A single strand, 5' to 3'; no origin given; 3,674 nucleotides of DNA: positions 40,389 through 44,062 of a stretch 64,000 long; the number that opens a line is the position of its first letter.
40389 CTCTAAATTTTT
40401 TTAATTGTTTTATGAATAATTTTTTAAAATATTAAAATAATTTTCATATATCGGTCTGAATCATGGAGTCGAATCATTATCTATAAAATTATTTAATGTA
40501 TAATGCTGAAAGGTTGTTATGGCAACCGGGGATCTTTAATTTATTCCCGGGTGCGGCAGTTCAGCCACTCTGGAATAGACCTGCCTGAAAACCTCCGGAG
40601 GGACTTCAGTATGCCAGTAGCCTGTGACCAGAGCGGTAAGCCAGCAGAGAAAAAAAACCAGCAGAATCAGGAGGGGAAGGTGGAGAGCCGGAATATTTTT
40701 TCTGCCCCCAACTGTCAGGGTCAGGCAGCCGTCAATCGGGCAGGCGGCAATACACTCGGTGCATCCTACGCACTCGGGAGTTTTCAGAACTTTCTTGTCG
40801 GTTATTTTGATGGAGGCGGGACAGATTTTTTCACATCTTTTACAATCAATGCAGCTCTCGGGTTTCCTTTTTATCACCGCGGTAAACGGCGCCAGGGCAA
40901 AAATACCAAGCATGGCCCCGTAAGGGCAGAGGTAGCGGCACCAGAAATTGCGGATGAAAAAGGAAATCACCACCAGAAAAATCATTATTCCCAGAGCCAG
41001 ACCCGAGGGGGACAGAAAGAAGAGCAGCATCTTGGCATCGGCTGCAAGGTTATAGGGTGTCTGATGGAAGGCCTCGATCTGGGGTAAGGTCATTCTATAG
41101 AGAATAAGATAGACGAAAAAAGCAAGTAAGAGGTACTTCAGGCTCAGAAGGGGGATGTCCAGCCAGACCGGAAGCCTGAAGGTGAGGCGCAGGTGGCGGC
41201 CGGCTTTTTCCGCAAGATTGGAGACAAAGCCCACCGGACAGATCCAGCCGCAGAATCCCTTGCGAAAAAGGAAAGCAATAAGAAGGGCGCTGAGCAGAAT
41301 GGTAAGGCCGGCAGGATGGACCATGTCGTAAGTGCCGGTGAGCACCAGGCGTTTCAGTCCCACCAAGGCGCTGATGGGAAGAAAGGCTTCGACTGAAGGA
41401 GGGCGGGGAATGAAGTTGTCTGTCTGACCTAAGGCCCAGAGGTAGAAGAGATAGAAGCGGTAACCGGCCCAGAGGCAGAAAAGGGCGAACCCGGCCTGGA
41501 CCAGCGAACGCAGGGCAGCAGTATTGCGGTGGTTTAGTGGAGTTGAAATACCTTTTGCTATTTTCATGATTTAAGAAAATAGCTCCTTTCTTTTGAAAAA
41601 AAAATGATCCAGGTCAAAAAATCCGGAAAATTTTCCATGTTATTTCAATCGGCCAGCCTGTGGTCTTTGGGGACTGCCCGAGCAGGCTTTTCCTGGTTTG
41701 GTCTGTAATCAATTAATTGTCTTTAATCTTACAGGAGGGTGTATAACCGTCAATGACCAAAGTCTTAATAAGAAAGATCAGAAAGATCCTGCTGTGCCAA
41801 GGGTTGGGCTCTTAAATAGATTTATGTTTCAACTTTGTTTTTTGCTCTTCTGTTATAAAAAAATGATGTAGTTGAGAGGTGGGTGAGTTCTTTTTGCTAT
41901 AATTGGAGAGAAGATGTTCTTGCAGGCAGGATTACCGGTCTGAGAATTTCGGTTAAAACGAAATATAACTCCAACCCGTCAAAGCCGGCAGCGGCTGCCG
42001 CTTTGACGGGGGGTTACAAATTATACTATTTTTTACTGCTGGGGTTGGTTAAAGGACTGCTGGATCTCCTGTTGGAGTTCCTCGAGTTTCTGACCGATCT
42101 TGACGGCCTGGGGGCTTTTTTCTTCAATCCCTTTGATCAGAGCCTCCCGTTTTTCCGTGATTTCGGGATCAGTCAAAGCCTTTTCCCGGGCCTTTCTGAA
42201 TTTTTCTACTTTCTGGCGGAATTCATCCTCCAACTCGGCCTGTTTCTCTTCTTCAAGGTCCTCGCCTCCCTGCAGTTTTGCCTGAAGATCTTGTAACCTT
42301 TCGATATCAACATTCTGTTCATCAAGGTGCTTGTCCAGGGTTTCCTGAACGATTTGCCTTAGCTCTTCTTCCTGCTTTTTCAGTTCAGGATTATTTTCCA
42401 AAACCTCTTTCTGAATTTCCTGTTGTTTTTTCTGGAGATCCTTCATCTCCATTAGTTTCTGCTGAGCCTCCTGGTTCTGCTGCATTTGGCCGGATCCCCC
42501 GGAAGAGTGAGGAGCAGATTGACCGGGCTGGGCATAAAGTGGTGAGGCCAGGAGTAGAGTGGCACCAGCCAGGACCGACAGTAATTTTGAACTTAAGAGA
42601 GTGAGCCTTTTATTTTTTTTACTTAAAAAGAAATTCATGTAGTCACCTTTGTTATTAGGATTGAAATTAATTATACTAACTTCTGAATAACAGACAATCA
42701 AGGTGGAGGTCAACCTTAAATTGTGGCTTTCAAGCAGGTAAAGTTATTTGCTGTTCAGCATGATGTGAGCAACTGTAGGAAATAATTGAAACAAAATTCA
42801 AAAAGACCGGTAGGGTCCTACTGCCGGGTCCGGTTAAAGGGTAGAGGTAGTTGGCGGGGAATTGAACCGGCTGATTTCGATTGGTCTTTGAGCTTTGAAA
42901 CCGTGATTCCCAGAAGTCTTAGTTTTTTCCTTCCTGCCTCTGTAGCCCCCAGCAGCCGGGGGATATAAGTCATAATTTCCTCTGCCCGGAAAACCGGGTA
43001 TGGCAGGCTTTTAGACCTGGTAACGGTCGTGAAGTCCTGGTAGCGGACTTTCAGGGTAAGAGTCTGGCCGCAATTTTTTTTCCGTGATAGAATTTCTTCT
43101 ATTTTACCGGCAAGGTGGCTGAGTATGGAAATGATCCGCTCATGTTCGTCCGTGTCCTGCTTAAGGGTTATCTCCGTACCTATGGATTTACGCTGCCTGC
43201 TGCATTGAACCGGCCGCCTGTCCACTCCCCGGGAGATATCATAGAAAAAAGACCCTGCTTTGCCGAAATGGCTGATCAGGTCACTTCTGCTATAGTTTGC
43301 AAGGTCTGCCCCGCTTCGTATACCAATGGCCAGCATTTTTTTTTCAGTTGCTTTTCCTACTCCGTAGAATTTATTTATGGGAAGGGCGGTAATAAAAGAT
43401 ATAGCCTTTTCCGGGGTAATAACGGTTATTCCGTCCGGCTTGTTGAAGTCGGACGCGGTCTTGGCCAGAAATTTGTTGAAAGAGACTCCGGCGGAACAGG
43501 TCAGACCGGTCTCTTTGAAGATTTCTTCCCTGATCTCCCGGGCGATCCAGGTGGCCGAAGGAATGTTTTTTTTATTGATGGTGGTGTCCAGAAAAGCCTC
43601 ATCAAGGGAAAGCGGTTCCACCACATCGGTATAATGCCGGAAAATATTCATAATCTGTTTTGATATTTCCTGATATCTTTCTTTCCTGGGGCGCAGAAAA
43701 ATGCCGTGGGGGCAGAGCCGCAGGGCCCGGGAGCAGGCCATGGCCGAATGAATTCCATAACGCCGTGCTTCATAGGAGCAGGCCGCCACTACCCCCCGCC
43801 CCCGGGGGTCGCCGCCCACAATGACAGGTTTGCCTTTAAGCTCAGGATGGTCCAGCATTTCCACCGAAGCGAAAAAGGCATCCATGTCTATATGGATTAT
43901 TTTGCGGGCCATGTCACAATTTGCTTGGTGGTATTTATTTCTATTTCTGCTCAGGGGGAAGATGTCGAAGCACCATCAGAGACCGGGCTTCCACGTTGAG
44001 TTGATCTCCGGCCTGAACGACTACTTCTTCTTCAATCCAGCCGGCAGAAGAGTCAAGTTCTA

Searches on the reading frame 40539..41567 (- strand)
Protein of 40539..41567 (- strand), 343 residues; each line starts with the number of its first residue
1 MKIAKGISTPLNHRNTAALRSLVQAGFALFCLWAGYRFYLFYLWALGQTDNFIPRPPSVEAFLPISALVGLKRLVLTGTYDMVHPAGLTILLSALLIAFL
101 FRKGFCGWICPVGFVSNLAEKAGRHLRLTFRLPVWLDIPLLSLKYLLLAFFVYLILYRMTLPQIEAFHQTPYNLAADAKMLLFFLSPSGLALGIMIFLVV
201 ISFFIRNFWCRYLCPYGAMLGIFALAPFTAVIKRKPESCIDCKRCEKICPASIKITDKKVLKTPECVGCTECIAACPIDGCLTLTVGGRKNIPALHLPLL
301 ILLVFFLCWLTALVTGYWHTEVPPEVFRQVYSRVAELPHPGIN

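Call 25: search_protein_families(library=pfam, proteins=[window:40539-41567:-], max_evalue=0.00001)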
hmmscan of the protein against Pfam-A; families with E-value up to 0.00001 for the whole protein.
window:40539-41567:- (343 aa): 4 families
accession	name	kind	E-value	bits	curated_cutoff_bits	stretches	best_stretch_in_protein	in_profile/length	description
PF12801.12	Fer4_5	-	9.2e-18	64.4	22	2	83-127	1-46/48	4Fe-4S binding domain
PF14697.11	Fer4_21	-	3.3e-07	30.8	35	1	236-284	5-59/59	4Fe-4S dicluster domain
PF13237.11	Fer4_10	-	1.7e-06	28.3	25.5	1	232-277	2-53/53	4Fe-4S dicluster domain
PF00037.32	Fer4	-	5.2e-06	26.5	21.1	0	236-251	5-20/24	4Fe-4S binding domain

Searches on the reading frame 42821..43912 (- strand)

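Call 25: search_protein_families(library=pfam, proteins=[window:42821-43912:-], max_evalue=0.00001)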
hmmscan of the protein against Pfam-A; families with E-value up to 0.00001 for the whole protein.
window:42821-43912:- (364 aa): 4 families
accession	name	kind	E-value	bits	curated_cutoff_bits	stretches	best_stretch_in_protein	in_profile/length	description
PF00817.25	IMS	-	3.4e-52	176.7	23.2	1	8-155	1-148/148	impB/mucB/samB family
PF11799.13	IMS_C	-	6e-24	85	20.7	1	241-346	1-104/109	impB/mucB/samB family C-terminal domain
PF21999.2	IMS_HHH_1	-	2e-06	28.6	27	1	184-231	5-53/53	DNA polymerase-iota, thumb domain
PF11798.14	IMS_HHH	-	4.4e-06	27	24.4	0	167-198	1-32/32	IMS family HHH motif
